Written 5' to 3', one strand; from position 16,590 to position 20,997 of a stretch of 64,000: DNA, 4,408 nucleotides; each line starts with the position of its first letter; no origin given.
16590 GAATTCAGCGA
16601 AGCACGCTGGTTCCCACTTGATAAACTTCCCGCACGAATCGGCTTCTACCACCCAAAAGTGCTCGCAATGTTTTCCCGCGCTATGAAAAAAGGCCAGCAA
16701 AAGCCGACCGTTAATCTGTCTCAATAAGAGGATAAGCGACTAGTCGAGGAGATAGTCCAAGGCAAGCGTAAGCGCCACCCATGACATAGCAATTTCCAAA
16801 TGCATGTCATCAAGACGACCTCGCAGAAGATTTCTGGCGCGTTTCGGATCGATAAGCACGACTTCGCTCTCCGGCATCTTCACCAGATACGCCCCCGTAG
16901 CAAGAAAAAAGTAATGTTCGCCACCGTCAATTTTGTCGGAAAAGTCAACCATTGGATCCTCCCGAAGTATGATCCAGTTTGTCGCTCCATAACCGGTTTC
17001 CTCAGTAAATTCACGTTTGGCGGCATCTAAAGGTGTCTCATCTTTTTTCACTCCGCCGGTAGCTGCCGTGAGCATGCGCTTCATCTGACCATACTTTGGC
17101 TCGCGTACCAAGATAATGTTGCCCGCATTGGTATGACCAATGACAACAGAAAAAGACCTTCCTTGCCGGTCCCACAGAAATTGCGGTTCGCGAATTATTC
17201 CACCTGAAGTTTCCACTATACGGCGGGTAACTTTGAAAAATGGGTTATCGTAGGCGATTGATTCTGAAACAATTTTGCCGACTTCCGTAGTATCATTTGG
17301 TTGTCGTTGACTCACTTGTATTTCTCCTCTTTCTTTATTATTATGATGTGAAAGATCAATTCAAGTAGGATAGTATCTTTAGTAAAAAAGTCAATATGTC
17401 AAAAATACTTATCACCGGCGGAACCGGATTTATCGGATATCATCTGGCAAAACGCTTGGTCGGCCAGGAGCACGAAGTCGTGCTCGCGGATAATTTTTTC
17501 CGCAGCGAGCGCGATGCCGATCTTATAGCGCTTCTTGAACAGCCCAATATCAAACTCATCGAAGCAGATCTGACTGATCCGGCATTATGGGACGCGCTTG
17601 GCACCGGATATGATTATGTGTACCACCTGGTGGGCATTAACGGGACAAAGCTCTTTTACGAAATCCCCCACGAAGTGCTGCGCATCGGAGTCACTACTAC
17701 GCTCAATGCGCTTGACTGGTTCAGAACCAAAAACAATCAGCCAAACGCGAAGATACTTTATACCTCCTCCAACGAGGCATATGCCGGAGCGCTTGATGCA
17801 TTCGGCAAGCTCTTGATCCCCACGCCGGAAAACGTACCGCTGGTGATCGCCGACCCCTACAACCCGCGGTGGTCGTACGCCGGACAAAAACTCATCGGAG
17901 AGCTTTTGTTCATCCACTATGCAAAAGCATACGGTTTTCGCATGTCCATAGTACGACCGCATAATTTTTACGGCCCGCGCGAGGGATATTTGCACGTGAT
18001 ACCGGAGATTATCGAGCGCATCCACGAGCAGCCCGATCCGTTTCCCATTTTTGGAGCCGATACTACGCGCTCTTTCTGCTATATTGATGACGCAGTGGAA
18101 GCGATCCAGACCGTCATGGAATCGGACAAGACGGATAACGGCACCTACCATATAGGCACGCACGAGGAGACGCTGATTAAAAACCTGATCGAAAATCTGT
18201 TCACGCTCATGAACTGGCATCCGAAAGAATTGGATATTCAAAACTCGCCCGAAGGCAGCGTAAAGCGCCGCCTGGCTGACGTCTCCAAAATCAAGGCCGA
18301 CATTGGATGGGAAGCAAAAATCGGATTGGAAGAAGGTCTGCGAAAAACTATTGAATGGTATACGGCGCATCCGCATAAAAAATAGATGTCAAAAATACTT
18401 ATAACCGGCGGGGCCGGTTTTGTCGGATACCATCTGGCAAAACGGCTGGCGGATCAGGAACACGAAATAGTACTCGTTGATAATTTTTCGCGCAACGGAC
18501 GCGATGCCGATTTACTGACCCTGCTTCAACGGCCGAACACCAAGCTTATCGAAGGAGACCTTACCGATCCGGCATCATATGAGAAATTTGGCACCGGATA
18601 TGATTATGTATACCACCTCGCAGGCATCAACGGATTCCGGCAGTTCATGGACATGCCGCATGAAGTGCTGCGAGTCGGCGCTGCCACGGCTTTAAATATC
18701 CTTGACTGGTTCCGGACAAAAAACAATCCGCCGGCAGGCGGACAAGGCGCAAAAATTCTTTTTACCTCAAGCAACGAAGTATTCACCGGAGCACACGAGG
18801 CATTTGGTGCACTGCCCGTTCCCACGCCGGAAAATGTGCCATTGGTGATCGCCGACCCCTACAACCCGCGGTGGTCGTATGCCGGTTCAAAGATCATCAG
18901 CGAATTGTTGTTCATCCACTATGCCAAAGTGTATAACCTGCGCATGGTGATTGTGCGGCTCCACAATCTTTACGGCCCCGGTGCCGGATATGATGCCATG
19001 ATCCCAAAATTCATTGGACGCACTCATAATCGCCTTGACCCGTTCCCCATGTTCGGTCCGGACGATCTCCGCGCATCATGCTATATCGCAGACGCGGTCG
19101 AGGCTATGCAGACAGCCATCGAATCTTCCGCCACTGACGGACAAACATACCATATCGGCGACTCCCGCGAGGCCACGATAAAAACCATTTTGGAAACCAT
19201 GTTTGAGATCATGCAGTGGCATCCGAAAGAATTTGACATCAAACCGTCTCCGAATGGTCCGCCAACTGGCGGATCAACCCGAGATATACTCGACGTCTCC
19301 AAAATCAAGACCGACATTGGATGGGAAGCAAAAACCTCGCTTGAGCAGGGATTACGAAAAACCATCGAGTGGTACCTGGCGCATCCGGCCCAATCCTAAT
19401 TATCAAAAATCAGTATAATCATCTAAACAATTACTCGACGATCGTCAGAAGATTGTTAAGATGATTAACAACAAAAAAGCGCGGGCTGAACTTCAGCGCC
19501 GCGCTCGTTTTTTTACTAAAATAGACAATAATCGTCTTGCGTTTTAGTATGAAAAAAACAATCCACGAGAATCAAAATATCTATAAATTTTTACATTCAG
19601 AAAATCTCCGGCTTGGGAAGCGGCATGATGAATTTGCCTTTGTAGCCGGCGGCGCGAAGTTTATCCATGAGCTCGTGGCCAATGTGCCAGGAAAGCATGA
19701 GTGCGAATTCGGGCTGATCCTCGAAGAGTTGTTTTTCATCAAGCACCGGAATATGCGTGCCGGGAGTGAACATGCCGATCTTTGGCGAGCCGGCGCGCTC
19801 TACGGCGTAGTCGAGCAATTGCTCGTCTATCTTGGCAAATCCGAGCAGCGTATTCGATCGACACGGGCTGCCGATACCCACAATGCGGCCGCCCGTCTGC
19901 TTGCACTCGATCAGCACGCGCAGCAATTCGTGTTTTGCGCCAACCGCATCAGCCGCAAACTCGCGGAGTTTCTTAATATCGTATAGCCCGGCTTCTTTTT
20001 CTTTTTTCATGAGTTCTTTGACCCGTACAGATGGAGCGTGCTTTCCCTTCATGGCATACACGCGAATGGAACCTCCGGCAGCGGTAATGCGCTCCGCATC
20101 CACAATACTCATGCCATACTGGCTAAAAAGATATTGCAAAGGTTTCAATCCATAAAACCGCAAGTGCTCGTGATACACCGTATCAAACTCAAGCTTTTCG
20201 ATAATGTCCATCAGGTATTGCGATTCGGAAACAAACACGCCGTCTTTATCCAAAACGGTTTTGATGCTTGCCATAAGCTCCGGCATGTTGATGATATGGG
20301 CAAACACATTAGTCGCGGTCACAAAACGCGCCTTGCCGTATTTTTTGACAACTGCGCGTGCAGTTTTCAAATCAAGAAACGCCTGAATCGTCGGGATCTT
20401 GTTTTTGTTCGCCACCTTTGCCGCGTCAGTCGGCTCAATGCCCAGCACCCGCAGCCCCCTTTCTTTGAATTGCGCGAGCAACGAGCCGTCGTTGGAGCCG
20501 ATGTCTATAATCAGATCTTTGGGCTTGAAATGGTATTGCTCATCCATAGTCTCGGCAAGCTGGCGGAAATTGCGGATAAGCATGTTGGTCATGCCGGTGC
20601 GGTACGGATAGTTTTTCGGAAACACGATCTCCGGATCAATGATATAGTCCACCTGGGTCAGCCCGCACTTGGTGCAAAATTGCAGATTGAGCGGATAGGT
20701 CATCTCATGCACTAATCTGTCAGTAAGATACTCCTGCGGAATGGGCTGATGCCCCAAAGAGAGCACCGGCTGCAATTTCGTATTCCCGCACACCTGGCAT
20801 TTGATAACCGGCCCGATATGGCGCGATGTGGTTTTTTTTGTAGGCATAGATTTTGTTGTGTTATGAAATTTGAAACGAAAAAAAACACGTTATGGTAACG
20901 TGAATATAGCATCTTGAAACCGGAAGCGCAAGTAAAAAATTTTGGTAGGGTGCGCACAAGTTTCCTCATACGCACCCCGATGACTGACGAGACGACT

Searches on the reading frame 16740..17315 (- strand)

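Call 25: search_protein_families(library=pfam, proteins=[window:16740-17315:-], max_evalue=0.001)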
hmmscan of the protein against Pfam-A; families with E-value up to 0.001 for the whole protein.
window:16740-17315:- (191 aa): 1 family
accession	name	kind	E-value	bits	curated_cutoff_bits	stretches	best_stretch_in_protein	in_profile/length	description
PF00293.34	NUDIX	-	6.3e-10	39.6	21.1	1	53-137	4-88/134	NUDIX domain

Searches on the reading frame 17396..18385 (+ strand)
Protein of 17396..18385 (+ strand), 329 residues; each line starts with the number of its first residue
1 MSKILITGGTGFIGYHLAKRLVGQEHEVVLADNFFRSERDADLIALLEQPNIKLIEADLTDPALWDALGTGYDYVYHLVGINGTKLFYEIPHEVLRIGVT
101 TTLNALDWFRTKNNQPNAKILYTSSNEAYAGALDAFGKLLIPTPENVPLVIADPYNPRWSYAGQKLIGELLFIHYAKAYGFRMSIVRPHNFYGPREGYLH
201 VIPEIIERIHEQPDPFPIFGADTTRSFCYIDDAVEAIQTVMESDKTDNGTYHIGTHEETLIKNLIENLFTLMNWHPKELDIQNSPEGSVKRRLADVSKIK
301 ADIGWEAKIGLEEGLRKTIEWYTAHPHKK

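Call 25: search_protein_families(library=pfam, proteins=[window:17396-18385:+], max_evalue=0.001)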
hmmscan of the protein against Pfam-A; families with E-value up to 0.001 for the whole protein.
window:17396-18385:+ (329 aa): 8 families
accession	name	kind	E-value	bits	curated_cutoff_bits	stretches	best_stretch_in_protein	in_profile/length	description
PF01370.27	Epimerase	-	2.1e-45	155.5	20.9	1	4-254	1-240/240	NAD dependent epimerase/dehydratase family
PF16363.11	GDP_Man_Dehyd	-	2.6e-42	145.9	27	1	5-318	1-332/332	GDP-mannose 4,6 dehydratase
PF02719.21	Polysacc_synt_2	-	6.9e-08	32.5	20.2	1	160-282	137-257/293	Polysaccharide biosynthesis protein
PF01073.25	3Beta_HSD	-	2.2e-07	30.6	22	1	5-197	1-187/280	3-beta hydroxysteroid dehydrogenase/isomerase family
PF04321.23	RmlD_sub_bind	-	5.7e-06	26.1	27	0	3-32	2-31/287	RmlD substrate binding domain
PF13460.12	NAD_binding_10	-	1.7e-05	25.2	27.2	1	8-84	1-73/184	NAD(P)H-binding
PF07993.18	NAD_binding_4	-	8e-05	22.3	20.1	0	6-193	1-209/258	Male sterility protein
PF05368.20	NmrA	-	0.00011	22.4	27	1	2-80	3-78/298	NmrA-like family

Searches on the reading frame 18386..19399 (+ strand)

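Call 25: search_protein_families(library=pfam, proteins=[window:18386-19399:+], max_evalue=0.001)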
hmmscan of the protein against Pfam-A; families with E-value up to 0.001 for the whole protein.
window:18386-19399:+ (337 aa): 8 families
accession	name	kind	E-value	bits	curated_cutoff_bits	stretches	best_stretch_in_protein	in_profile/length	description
PF01370.27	Epimerase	-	1.8e-42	145.8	20.9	1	4-258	1-240/240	NAD dependent epimerase/dehydratase family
PF16363.11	GDP_Man_Dehyd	-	1.9e-40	139.8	27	1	5-326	1-332/332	GDP-mannose 4,6 dehydratase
PF04321.23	RmlD_sub_bind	-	3.8e-09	36.5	27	1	3-282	2-237/287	RmlD substrate binding domain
PF01073.25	3Beta_HSD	-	4.4e-08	32.9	22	1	5-135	1-122/280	3-beta hydroxysteroid dehydrogenase/isomerase family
PF02719.21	Polysacc_synt_2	-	2e-06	27.7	20.2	0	161-287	134-258/293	Polysaccharide biosynthesis protein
PF13460.12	NAD_binding_10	-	1.7e-05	25.2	27.2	1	8-83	1-72/184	NAD(P)H-binding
PF05368.20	NmrA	-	0.00011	22.3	27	1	2-80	3-78/298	NmrA-like family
PF07993.18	NAD_binding_4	-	0.00025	20.7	20.1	0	6-197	1-209/258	Male sterility protein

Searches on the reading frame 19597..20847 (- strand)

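Call 25: search_protein_families(library=pfam, proteins=[window:19597-20847:-], max_evalue=0.001)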
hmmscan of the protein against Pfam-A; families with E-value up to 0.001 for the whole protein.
window:19597-20847:- (416 aa): 5 families
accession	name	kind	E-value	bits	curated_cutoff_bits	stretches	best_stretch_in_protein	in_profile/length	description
PF08484.17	Methyltransf_14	-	1.4e-41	142.4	23.5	1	257-411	3-160/160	C-methyltransferase C-terminal domain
PF08421.16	Methyltransf_13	-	3e-16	59.8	31.3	1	17-76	1-62/62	Putative zinc binding domain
PF13489.12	Methyltransf_23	-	7.1e-13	49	27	1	97-249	9-162/164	Methyltransferase domain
PF08242.18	Methyltransf_12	-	3.4e-06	28.1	30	1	114-205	1-98/98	Methyltransferase domain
PF08241.18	Methyltransf_11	-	1.9e-05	25.7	21.2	1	115-206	2-94/95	Methyltransferase domain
